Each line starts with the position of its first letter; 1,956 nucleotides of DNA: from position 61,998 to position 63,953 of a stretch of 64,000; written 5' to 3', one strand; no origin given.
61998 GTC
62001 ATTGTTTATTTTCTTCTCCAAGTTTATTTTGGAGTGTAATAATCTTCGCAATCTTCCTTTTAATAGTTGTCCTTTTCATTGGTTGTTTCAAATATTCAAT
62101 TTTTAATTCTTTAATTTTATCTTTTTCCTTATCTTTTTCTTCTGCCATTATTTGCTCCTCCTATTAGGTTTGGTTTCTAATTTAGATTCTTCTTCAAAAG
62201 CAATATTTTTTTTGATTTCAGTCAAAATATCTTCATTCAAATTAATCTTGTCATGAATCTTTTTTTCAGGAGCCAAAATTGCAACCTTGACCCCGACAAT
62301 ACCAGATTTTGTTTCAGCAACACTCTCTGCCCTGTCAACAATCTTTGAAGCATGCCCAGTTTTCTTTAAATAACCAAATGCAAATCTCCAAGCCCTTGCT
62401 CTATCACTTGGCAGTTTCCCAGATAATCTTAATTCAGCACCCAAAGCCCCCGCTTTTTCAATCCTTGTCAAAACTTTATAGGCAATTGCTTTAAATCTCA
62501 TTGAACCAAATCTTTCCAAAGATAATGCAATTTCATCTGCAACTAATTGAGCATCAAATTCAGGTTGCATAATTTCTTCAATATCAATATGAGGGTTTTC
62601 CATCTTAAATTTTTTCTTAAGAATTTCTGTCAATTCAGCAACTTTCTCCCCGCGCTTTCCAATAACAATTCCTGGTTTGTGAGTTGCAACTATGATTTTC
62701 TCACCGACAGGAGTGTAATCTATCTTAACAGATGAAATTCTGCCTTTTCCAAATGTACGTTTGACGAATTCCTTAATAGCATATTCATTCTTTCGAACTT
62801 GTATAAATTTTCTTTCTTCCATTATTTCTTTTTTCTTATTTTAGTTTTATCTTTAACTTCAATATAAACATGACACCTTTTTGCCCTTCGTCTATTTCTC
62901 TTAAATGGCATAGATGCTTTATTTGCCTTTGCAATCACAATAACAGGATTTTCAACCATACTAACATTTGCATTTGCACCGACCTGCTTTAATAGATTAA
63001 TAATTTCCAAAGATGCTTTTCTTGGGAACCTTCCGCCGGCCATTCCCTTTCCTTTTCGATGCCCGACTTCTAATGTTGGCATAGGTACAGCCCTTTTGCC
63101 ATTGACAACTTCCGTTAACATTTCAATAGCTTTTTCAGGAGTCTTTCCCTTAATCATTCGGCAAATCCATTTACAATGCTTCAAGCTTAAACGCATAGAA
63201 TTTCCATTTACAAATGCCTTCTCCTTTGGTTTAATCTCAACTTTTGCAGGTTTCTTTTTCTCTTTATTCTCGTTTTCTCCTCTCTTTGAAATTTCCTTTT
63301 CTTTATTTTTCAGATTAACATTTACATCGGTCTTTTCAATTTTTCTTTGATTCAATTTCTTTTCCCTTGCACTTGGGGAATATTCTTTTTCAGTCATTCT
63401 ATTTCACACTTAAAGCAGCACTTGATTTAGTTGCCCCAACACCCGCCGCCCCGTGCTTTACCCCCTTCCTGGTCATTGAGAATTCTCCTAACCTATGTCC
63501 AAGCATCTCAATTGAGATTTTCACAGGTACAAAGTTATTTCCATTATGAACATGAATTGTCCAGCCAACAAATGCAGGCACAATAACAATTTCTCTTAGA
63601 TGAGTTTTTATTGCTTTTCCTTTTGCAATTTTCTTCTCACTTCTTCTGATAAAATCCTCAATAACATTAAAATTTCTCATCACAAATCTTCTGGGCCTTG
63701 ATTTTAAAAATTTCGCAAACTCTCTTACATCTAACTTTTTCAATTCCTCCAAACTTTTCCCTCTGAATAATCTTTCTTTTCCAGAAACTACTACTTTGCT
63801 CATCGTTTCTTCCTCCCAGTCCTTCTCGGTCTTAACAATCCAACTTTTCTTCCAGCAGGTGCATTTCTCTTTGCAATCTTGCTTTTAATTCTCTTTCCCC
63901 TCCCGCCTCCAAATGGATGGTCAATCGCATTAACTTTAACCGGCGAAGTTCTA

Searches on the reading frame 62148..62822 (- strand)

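Call 11: search_protein_families(library=pfam, proteins=[window:62148-62822:-], max_evalue=0.001)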
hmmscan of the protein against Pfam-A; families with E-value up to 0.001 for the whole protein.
window:62148-62822:- (224 aa): 2 families
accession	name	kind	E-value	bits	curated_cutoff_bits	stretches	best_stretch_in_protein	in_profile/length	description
PF00189.25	Ribosomal_S3_C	-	1.3e-14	54.9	34.1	1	107-182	8-83/83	Ribosomal protein S3, C-terminal domain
PF07650.23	KH_2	-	4e-11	43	22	1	16-88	2-77/78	KH domain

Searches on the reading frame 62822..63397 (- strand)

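Call 11: search_protein_families(library=pfam, proteins=[window:62822-63397:-], max_evalue=0.001)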
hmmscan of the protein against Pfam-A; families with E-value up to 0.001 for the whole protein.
window:62822-63397:- (191 aa): 1 family
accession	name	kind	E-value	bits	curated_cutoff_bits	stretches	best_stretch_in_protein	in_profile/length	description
PF00237.24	Ribosomal_L22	-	1.6e-07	31.9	28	1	65-173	3-86/104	Ribosomal protein L22p/L17e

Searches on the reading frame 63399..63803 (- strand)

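Call 11: search_protein_families(library=pfam, proteins=[window:63399-63803:-], max_evalue=0.001)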
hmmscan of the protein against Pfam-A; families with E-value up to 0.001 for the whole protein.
window:63399-63803:- (134 aa): 1 family
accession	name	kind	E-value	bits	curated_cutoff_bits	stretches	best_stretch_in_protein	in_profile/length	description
PF00203.26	Ribosomal_S19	-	3.4e-25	88.1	27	1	55-117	21-81/81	Ribosomal protein S19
